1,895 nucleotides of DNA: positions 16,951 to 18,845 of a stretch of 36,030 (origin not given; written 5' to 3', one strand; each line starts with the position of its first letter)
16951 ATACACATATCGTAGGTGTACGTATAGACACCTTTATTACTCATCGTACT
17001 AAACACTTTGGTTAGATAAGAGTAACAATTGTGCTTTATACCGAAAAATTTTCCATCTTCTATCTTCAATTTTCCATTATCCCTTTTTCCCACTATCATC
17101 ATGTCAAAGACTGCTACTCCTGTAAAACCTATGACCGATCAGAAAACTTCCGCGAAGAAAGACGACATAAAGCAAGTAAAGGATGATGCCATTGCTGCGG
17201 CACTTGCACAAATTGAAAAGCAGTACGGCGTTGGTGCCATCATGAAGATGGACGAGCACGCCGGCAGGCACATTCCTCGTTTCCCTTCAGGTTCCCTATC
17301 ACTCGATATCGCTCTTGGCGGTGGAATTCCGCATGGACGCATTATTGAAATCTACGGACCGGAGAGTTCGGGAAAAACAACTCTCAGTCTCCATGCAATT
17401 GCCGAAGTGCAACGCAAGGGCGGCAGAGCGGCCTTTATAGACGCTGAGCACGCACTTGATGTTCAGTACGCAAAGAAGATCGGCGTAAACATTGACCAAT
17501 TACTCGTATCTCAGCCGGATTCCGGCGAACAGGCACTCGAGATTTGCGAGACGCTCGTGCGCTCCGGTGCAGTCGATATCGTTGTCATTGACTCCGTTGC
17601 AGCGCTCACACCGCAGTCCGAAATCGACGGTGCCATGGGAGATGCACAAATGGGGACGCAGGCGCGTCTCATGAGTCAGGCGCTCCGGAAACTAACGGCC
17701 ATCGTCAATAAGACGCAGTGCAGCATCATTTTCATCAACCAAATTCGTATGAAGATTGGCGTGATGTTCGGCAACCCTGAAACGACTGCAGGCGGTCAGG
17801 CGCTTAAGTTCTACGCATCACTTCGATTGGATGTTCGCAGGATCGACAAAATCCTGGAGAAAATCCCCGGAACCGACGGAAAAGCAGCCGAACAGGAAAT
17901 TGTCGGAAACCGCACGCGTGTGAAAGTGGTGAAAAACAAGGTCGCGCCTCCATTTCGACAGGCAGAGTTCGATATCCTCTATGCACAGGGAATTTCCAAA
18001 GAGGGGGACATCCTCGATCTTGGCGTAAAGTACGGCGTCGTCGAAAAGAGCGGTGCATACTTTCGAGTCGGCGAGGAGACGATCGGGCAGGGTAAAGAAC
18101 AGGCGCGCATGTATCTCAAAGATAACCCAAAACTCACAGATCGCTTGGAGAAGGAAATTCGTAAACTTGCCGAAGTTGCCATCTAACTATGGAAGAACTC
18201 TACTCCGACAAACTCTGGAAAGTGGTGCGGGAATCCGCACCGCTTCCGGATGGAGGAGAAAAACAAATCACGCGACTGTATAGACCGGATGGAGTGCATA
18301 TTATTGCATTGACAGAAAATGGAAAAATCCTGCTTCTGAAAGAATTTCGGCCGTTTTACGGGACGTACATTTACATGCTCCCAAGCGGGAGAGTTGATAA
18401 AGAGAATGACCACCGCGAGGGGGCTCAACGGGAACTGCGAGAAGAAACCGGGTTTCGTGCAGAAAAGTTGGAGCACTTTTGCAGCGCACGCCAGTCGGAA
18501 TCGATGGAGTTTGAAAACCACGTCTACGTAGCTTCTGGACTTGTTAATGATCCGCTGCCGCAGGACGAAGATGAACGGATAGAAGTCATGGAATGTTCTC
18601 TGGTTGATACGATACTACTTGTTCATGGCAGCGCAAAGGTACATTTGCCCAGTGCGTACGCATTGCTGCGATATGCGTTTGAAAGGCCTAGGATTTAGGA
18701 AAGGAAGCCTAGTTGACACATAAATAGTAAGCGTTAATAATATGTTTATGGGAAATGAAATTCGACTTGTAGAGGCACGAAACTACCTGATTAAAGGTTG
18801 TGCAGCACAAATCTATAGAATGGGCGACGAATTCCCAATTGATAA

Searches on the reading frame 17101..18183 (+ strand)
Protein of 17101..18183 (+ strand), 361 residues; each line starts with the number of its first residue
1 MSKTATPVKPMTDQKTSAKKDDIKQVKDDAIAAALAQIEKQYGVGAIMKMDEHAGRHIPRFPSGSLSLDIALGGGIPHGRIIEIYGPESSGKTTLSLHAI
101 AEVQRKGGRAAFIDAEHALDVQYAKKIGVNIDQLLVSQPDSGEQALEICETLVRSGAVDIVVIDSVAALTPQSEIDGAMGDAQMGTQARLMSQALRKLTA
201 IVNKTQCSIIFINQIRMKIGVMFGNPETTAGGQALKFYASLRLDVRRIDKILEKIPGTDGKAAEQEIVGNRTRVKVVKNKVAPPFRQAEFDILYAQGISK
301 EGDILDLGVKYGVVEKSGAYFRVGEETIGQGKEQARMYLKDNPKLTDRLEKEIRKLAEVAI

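Call 15: find_related_loci(query=window:17101-18183:+, collection=genome_contigs, flank=4000)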
Query window:17101-18183:+ (361 aa) in genome_contigs; peptide patterns used: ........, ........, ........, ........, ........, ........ (x = any residue, [..] = any of these).
600 stretches matched a pattern (row limit reached: there are more); 598 encode a relative of the query (tblastn E <= 1e-3); the best 80 are kept; 80 distinct loci.
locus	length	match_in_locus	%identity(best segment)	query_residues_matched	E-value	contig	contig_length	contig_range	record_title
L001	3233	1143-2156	83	21-359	0e+0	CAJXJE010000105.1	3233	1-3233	TPA_asm: uncultured Candidatus Peregrinibacteria bacterium isolate SRR5494785_bin.32_MetaBAT_v2.12.1_MAG genome assembly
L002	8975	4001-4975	81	27-357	0e+0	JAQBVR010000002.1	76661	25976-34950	MAG: bacterium isolate casp150-mb.199 NODE_781_length_76661_cov_0.090567, whole genome shotgun sequence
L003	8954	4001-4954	66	27-354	7e-148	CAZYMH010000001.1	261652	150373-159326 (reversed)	MAG TPA_asm: uncultured Candidatus Saccharibacteria bacterium isolate SRP300315_co1_59 genome assembly, contig: NODE_9_l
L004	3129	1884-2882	64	17-360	8e-153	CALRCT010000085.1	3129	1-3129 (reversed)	MAG: uncultured Candidatus Saccharimonas sp. isolate RH-23may17-261 genome assembly, contig: RH-23may17-C295530, whole g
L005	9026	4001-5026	62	9-359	3e-144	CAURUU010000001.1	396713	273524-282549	MAG TPA_asm: uncultured Candidatus Saccharibacteria bacterium isolate ERR9969226_bin.1_MetaWRAP_v1.3_MAG genome assembly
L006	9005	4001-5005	63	14-358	1e-144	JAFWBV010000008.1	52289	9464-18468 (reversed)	Candidatus Saccharibacteria bacterium isolate RGIG5597 Sheep_Duodenum-1__c537, whole genome shotgun sequence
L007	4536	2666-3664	63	13-355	3e-145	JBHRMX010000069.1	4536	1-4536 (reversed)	MAG: Candidatus Nanoperiomorbus sp. isolate 758__bin.8 NODE_4812_length_4536_cov_9.0000_ID_151153, whole genome shotgun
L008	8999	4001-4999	63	13-355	7e-143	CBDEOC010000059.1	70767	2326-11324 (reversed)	MAG TPA_asm: uncultured Candidatus Saccharibacteria bacterium isolate SRR25048779_binner12_Refined_19 genome assembly, c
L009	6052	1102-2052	64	27-353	3e-142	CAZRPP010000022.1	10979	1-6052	MAG TPA_asm: uncultured Candidatus Saccharibacteria bacterium isolate SRP285395_co1_152 genome assembly, contig: NODE_99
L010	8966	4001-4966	63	24-354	9e-142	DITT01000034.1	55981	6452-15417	MAG TPA_asm: Rickettsiales bacterium UBA6177 UBA6177_contig_10946, whole genome shotgun sequence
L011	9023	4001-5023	64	8-355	7e-142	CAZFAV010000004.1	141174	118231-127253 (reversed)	MAG TPA_asm: uncultured Candidatus Peribacteria bacterium isolate SRP342105_co1_342 genome assembly, contig: NODE_135_le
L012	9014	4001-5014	64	18-358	8e-142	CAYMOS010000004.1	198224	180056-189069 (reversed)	MAG TPA_asm: uncultured Candidatus Saccharibacteria bacterium isolate SRP199154_co1_50 genome assembly, contig: NODE_17_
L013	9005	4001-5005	61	3-354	7e-142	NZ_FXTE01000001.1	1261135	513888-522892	Ruegeria faecimaris strain DSM 28009, whole genome shotgun sequence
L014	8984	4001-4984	63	11-354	3e-141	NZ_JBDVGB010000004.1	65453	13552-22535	MAG: Tateyamaria sp. isolate AQ.64.F.B3_146_13 AQ_64_F_B3_146_13_000000000004, whole genome shotgun sequence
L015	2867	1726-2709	62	11-354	3e-148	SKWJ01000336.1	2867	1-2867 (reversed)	MAG: Rhodobacteraceae bacterium isolate CSSed162cmB_198 CSSed16-2cmB-217519, whole genome shotgun sequence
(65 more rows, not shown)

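Call 20: search_protein_families(library=pfam, proteins=[window:17101-18183:+], max_evalue=0.01)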
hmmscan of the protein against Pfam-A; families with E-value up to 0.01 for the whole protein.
window:17101-18183:+ (361 aa): 8 families
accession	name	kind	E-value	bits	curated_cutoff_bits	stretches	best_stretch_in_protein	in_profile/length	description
PF00154.27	RecA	-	7.4e-130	432.5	27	1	30-299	2-262/262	recA bacterial DNA recombination protein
PF21096.2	RecA_C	-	2e-20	73.1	27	1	302-356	1-55/57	RecA C-terminal domain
PF08423.17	Rad51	-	9.1e-10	38.6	22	1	62-247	9-211/244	Rad51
PF06745.19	ATPase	-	1.9e-09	37.7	26.6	1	67-217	7-166/231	KaiC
PF13481.12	AAA_25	-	3.7e-06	27.1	27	1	73-212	27-187/195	AAA domain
PF01637.24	ATPase_2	-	1.3e-05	25.5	33.2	1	80-210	21-113/225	ATPase domain predominantly from Archaea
PF13479.12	AAA_24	-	1.4e-05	25.5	27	1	82-171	5-78/195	AAA domain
PF13401.12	AAA_22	-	0.0012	19.6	27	1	79-213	5-122/130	AAA domain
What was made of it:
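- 17101..18186 (+): recA. Pfam RecA, E 7e-130 (call 20).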

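Call 35: search_protein_families(library=pfam, proteins=[L001:130-372:+, L001:466-819:+], max_evalue=1)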
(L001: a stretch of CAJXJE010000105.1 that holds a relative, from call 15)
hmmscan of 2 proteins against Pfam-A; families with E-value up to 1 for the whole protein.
L001:130-372:+ (81 aa): 0 families

L001:466-819:+ (118 aa): 1 family
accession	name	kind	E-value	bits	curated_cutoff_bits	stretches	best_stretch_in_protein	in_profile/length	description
PF09253.15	Ole_e_6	-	0.0034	17.7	27.7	1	52-75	7-30/39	Pollen allergen Ole e 6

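Call 54: search_protein_families(library=pfam, proteins=[L002:1296-1661:+], max_evalue=0.1)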
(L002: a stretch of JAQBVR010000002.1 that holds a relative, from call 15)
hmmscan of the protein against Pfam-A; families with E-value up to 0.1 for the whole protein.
L002:1296-1661:+ (122 aa): 1 family
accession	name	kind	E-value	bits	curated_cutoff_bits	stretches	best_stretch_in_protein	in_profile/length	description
PF03652.20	RuvX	-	1.2e-18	68.2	29.2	1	3-103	2-103/134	Holliday junction resolvase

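Call 68: find_homologous_proteins(query=window:17101-18183:+, max_evalue=1e-100)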
Query window:17101-18183:+ (361 aa): 7989 proteins with E <= 1e-100 among 8000 candidates; the best 120 are listed.
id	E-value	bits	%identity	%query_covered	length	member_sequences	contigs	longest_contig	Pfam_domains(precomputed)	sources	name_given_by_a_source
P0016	1.3e-221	753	100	97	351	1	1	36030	PF06745.20,PF13479.13,PF08423.18,PF00154.28,PF21096.3,PF01637.25,PF27531.1,PF13481.13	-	-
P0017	3.9e-195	666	84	100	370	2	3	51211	PF06745.20,PF13479.13,PF08423.18,PF00154.28,PF21096.3,PF27531.1,PF13481.13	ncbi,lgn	-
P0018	1.5e-194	664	87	96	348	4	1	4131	PF06745.20,PF08423.18,PF00154.28,PF21096.3,PF01637.25,PF27531.1,PF13481.13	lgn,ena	-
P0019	2.2e-194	663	85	99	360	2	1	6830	PF06745.20,PF13479.13,PF08423.18,PF00154.28,PF21096.3,PF27531.1,PF13481.13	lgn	-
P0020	1.4e-193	661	84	99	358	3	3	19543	PF06745.20,PF08423.18,PF00154.28,PF21096.3,PF01637.25,PF27531.1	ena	-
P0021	3.4e-193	659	84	99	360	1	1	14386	PF06745.20,PF13479.13,PF08423.18,PF00154.28,PF21096.3,PF27531.1,PF13481.13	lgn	-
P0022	1.1e-192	658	85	99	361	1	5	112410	PF06745.20,PF08423.18,PF00154.28,PF21096.3,PF27531.1,PF13481.13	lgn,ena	-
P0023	1.3e-190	651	83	99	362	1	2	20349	PF06745.20,PF08423.18,PF00154.28,PF21096.3,PF27531.1,PF13481.13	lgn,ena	-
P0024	6.3e-190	649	85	100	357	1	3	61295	PF06745.20,PF13479.13,PF08423.18,PF00154.28,PF21096.3,PF27531.1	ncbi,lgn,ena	-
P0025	4.0e-188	643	87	94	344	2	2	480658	PF06745.20,PF13479.13,PF08423.18,PF00154.28,PF21096.3,PF13481.13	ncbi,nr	ncbi:MAG: recombinase RecA [Candidatus Peregrinibacteria bacterium]|nr:recombinase RecA [Candidatus 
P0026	1.3e-187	641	82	99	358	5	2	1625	PF06745.20,PF08423.18,PF00154.28,PF21096.3,PF27531.1,PF13481.13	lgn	-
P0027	2.9e-187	640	82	99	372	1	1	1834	PF06745.20,PF08423.18,PF00154.28,PF21096.3,PF01637.25,PF27531.1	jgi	-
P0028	4.9e-187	639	81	99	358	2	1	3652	PF06745.20,PF08423.18,PF00154.28,PF21096.3,PF27531.1,PF13481.13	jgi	-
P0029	2.6e-185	633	82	98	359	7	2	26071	PF06745.20,PF08423.18,PF00154.28,PF21096.3,PF27531.1,PF13481.13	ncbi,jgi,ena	jgi:recombination protein RecA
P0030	1.6e-184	631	79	99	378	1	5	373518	PF06745.20,PF13479.13,PF08423.18,PF00154.28,PF21096.3,PF01637.25,PF27531.1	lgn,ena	-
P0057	9.6e-172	589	75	99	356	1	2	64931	PF06745.20,PF08423.18,PF00154.28,PF21096.3,PF27531.1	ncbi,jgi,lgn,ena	ncbi:MAG: recombinase RecA [Candidatus Peribacteraceae bacterium]|jgi:recombination protein RecA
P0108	2.3e-164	565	76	93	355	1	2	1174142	PF06745.20,PF13479.13,PF08423.18,PF00154.28,PF21096.3,PF01637.25,PF27531.1,PF13481.13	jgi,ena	-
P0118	6.0e-164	563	73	99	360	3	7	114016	PF06745.20,PF08423.18,PF00154.28,PF21096.3,PF01637.25,PF27531.1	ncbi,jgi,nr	ncbi:recombinase RecA [Candidatus Peregrinibacteria bacterium]|jgi:recombination protein RecA|nr:rec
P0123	1.4e-163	562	73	99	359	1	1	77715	PF06745.20,PF08423.18,PF00154.28,PF21096.3,PF27531.1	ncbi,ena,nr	ncbi:MAG: multifunctional SOS repair factor [Candidatus Peregrinibacteria bacterium Greene0416_19]|n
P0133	5.1e-163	560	72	97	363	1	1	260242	PF06745.20,PF08423.18,PF00154.28,PF21096.3,PF01637.25,PF27531.1,PF13481.13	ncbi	-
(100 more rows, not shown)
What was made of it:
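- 17101..18186 (+): The nearest relatives are named Candidatus Peregrinibacteria or Peribacteraceae (calls 15, 68).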

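Call 69: find_encoding_contigs(protein=P0025, flank=10000, max_places=1)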
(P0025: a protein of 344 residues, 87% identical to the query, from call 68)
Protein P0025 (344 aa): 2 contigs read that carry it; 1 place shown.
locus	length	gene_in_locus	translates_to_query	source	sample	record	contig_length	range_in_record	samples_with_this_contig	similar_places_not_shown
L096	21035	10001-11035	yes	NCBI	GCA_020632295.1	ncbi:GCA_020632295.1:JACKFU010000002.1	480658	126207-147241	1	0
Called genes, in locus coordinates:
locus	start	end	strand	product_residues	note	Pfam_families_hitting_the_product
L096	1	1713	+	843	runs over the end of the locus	PF03717:PBP_dimer (weak), PF00905:Transpeptidase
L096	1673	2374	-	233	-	-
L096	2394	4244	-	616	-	PF13230:GATase_4 (weak), PF13522:GATase_6, PF13537:GATase_7, PF13580:SIS_2 (faint), PF01380:SIS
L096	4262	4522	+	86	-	PF01649:Ribosomal_S20p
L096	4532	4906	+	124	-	PF03652:RuvX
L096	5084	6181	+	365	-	PF04545:Sigma70_r4, PF05066:HARE-HTH (faint)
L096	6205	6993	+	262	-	-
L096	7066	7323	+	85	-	-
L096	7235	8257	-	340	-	PF05448:AXE1 (weak), PF06500:FrsA-like, PF01738:DLH, PF20434:BD-FAE, PF00561:Abhydrolase_1, PF12146:Hydrolase_4, PF12697:Abhydrolase_6, PF00326:Peptidase_S9, +5 more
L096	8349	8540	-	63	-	-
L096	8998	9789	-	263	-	-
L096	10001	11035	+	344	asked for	PF00154:RecA_N, PF06745:ATPase (weak), PF08423:Rad51, PF13481:AAA_25 (faint), PF13479:AAA_24 (faint), PF21096:RecA_C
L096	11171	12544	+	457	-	PF00772:DnaB, PF13481:AAA_25, PF03796:DnaB_C, PF06745:ATPase (weak)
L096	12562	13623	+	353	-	PF00953:Glycos_transf_4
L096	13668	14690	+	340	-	PF00044:Gp_dh_N, PF02800:Gp_dh_C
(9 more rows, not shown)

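Call 70: find_encoding_contigs(protein=P0108, flank=10000, max_places=1)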
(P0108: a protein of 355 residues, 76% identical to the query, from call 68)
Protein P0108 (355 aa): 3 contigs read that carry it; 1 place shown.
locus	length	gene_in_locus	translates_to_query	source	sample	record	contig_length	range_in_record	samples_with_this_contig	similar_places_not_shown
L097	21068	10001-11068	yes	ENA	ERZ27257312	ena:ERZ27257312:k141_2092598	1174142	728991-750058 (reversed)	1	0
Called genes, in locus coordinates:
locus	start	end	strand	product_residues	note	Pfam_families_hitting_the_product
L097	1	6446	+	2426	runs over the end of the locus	-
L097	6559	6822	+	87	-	PF01649:Ribosomal_S20p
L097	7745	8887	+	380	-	PF04545:Sigma70_r4, PF05066:HARE-HTH (faint)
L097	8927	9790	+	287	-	-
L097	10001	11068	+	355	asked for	PF00154:RecA_N, PF06745:ATPase, PF08423:Rad51, PF13481:AAA_25 (faint), PF27531:MT3502_N (weak), PF01637:ATPase_2 (weak), PF13479:AAA_24 (weak), PF21096:RecA_C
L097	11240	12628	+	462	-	PF00772:DnaB, PF03796:DnaB_C, PF13481:AAA_25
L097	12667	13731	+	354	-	PF00953:Glycos_transf_4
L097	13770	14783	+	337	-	PF00044:Gp_dh_N, PF02800:Gp_dh_C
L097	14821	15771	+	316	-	PF00316:FBPase, PF18913:FBPase_C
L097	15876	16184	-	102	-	-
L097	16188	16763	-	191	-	-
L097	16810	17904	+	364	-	PF13439:Glyco_transf_4 (weak), PF20706:GT4-conflict, PF00534:Glycos_transf_1, PF13692:Glyco_trans_1_4, PF13524:Glyco_trans_1_2 (weak)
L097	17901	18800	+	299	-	PF01513:NAD_kinase, PF20143:NAD_kinase_C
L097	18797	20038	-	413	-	PF00709:Adenylsucc_synt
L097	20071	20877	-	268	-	PF17827:PrmC_N, PF01170:UPF0020 (weak), PF05175:MTS, PF06325:PrmA, PF01596:Methyltransf_3 (weak), PF12847:Methyltransf_18 (weak), PF13847:Methyltransf_31, PF13649:Methyltransf_25, +1 more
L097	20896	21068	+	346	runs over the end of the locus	PF13439:Glyco_transf_4, PF13579:Glyco_trans_4_4, PF00534:Glycos_transf_1, PF13692:Glyco_trans_1_4, PF13524:Glyco_trans_1_2 (weak)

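Call 71: find_encoding_contigs(protein=P0123, flank=10000, max_places=1)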
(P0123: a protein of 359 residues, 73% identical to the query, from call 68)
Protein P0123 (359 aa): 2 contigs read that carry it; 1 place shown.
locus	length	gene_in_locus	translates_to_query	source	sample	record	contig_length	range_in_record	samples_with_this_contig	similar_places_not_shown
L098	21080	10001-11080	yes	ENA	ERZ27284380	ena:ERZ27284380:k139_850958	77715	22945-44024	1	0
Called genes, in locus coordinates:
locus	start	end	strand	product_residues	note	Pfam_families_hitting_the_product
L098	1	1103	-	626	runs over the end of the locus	PF13522:GATase_6, PF13537:GATase_7, PF13580:SIS_2 (faint), PF01380:SIS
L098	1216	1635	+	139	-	-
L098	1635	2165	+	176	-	-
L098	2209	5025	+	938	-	-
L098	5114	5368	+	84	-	PF01649:Ribosomal_S20p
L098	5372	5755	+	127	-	PF03652:RuvX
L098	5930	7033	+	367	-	PF04545:Sigma70_r4, PF05066:HARE-HTH (faint)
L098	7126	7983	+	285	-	-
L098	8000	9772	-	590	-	PF13646:HEAT_2 (faint)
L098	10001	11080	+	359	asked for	PF00154:RecA_N, PF08423:Rad51, PF06745:ATPase (weak), PF27531:MT3502_N (weak), PF21096:RecA_C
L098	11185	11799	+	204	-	-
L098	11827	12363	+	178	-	PF00293:NUDIX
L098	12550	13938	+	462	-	PF00772:DnaB, PF13481:AAA_25, PF03796:DnaB_C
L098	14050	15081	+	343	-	PF00953:Glycos_transf_4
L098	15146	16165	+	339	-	PF00044:Gp_dh_N, PF02800:Gp_dh_C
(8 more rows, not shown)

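Call 74: find_encoding_contigs(protein=P0133, flank=10000, max_places=1)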
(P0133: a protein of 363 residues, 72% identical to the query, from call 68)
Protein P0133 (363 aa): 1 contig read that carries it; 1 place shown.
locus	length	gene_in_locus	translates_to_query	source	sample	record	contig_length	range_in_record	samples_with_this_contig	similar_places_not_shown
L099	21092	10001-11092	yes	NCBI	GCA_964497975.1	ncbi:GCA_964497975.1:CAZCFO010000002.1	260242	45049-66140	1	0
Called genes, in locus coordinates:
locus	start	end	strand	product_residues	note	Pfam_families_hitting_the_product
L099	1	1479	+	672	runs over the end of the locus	PF13948:DUF4215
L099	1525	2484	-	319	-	-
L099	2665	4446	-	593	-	PF13522:GATase_6, PF13537:GATase_7, PF13580:SIS_2 (faint), PF01380:SIS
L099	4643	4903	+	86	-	PF01649:Ribosomal_S20p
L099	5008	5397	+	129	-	PF03652:RuvX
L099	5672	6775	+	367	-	PF04545:Sigma70_r4, PF05066:HARE-HTH (faint)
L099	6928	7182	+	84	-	-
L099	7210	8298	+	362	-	-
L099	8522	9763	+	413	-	PF00155:Aminotran_1_2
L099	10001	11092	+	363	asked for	PF00154:RecA_N, PF08423:Rad51, PF06745:ATPase (weak), PF13481:AAA_25 (faint), PF01637:ATPase_2 (weak), PF27531:MT3502_N (weak), PF21096:RecA_C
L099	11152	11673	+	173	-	PF00293:NUDIX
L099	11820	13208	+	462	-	PF00772:DnaB, PF13481:AAA_25, PF03796:DnaB_C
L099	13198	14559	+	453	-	PF00953:Glycos_transf_4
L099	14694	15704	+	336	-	PF00044:Gp_dh_N, PF02800:Gp_dh_C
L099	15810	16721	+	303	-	PF00316:FBPase, PF18913:FBPase_C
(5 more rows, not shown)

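Call 75: find_encoding_contigs(protein=P0118, flank=10000, max_places=1)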
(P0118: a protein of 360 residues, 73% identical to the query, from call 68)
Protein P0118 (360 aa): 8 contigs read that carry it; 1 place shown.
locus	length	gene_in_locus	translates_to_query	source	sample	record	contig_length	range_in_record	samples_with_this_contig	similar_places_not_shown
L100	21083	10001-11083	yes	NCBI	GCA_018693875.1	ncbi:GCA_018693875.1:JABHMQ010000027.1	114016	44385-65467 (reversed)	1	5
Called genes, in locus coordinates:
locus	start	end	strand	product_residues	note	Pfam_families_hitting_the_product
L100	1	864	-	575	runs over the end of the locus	PF09136:Glucodextran_B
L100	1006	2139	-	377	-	PF00437:T2SSE, PF13173:AAA_14 (faint)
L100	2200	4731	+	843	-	PF03717:PBP_dimer (faint), PF00905:Transpeptidase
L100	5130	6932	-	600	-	PF13230:GATase_4 (weak), PF13522:GATase_6, PF13537:GATase_7, PF13580:SIS_2 (faint), PF01380:SIS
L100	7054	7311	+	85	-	PF01649:Ribosomal_S20p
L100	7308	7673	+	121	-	PF03652:RuvX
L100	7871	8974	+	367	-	PF04545:Sigma70_r4, PF05066:HARE-HTH (faint)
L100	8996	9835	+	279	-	-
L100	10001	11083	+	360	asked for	PF00154:RecA_N, PF08423:Rad51, PF06745:ATPase, PF01637:ATPase_2 (weak), PF27531:MT3502_N (weak), PF21096:RecA_C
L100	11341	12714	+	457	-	PF00772:DnaB, PF03796:DnaB_C, PF13481:AAA_25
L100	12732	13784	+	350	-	PF00953:Glycos_transf_4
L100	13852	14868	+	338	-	PF00044:Gp_dh_N, PF02800:Gp_dh_C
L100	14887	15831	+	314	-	PF00316:FBPase, PF18913:FBPase_C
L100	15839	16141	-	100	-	-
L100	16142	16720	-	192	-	-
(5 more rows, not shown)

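Call 76: find_encoding_contigs(protein=P0057, flank=10000, max_places=1)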
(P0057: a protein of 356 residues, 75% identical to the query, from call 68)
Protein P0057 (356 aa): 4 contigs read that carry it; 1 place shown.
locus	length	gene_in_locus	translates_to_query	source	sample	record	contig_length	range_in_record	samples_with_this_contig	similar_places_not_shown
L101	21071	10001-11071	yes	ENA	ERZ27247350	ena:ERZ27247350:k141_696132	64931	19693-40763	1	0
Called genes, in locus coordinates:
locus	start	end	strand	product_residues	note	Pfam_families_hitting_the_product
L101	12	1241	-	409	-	PF00437:T2SSE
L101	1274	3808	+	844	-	PF03717:PBP_dimer (faint), PF00905:Transpeptidase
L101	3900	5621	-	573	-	PF13522:GATase_6, PF13537:GATase_7, PF13580:SIS_2 (faint), PF01380:SIS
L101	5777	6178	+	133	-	PF01649:Ribosomal_S20p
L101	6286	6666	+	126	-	PF03652:RuvX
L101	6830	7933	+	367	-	PF04545:Sigma70_r4, PF05066:HARE-HTH (faint)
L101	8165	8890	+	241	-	-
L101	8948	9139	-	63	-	-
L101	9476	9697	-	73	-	PF04480:DUF559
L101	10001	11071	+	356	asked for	PF00154:RecA_N, PF08423:Rad51, PF06745:ATPase (weak), PF27531:MT3502_N (weak), PF21096:RecA_C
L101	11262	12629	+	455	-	PF00772:DnaB, PF03796:DnaB_C, PF13481:AAA_25 (weak)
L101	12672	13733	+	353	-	PF00953:Glycos_transf_4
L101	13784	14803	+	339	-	PF00044:Gp_dh_N, PF02800:Gp_dh_C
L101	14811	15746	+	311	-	PF00316:FBPase, PF18913:FBPase_C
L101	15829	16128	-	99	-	-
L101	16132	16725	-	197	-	-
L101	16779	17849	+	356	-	PF13439:Glyco_transf_4 (weak), PF13579:Glyco_trans_4_4 (weak), PF20706:GT4-conflict, PF00534:Glycos_transf_1, PF13692:Glyco_trans_1_4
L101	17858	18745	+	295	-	PF01513:NAD_kinase, PF20143:NAD_kinase_C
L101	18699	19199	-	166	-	-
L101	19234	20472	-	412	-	PF00709:Adenylsucc_synt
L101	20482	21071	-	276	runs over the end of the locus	PF17827:PrmC_N, PF06325:PrmA (weak), PF05175:MTS, PF12847:Methyltransf_18 (faint), PF13649:Methyltransf_25 (weak), PF13847:Methyltransf_31 (weak)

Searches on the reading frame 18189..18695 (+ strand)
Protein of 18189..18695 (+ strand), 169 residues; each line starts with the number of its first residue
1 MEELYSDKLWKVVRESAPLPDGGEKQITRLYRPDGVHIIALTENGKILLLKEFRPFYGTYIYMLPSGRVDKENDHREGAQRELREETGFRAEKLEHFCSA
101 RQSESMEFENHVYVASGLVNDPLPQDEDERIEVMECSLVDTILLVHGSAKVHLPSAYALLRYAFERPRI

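Call 20: search_protein_families(library=pfam, proteins=[window:18189-18695:+], max_evalue=0.01)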
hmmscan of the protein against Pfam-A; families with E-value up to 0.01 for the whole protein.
window:18189-18695:+ (169 aa): 1 family
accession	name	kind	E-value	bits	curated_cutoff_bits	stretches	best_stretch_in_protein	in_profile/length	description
PF00293.34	NUDIX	-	8.5e-14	52.2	21.1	1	33-133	3-110/134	NUDIX domain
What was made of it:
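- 18189..18698 (+): NUDIX hydrolase (NudE-like), probably co-transcribed with recA because the gap is only 2 nt. Pfam NUDIX (call 20).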

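Call 83: search_protein_families(library=ncbifam, proteins=[window:18189-18695:+], max_evalue=0.01)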
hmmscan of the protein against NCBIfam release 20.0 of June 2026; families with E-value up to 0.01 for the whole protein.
window:18189-18695:+ (169 aa): 9 families
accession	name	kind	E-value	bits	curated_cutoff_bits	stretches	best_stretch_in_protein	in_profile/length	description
NF008736.0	PRK11762.1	equivalog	3.3e-17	62.6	169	1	33-146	47-161/186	ADP compounds hydrolase NudE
NF001938.0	PRK00714.1-5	equivalog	4e-05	23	116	1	28-92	9-77/172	RNA pyrophosphohydrolase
NF041652.1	Nud_hyd_Dein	equivalog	4.5e-05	23.7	200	1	38-97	18-80/152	Nudix hydrolase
TIGR02705.1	nudix_YtkD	equivalog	0.00016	21.3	154.4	1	34-115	23-101/156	RNA deprotection pyrophosphohydrolase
NF003791.0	PRK05379.2-3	equivalog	0.0007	18.9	409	1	43-91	211-258/340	bifunctional nicotinamide-nucleotide adenylyltransferase/Nudix hydroxylase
NF001937.0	PRK00714.1-4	equivalog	0.0016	18.1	139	1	31-102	7-73/161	RNA pyrophosphohydrolase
NF007834.0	PRK10546.1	equivalog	0.0029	17.4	156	1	41-104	11-74/135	pyrimidine (deoxy)nucleoside triphosphate diphosphatase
NF052459.1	OxoGTPPhMutT1Mycb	equivalog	0.0036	16.5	475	1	54-93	25-62/292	8-oxo-(d)GTP phosphatase MutT1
NF006530.0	PRK08999.1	equivalog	0.0046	16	245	1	42-102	15-75/315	Nudix family hydrolase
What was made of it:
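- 18189..18698 (+): The best NCBIfam hit is NudE, below the curated cutoff (call 83).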
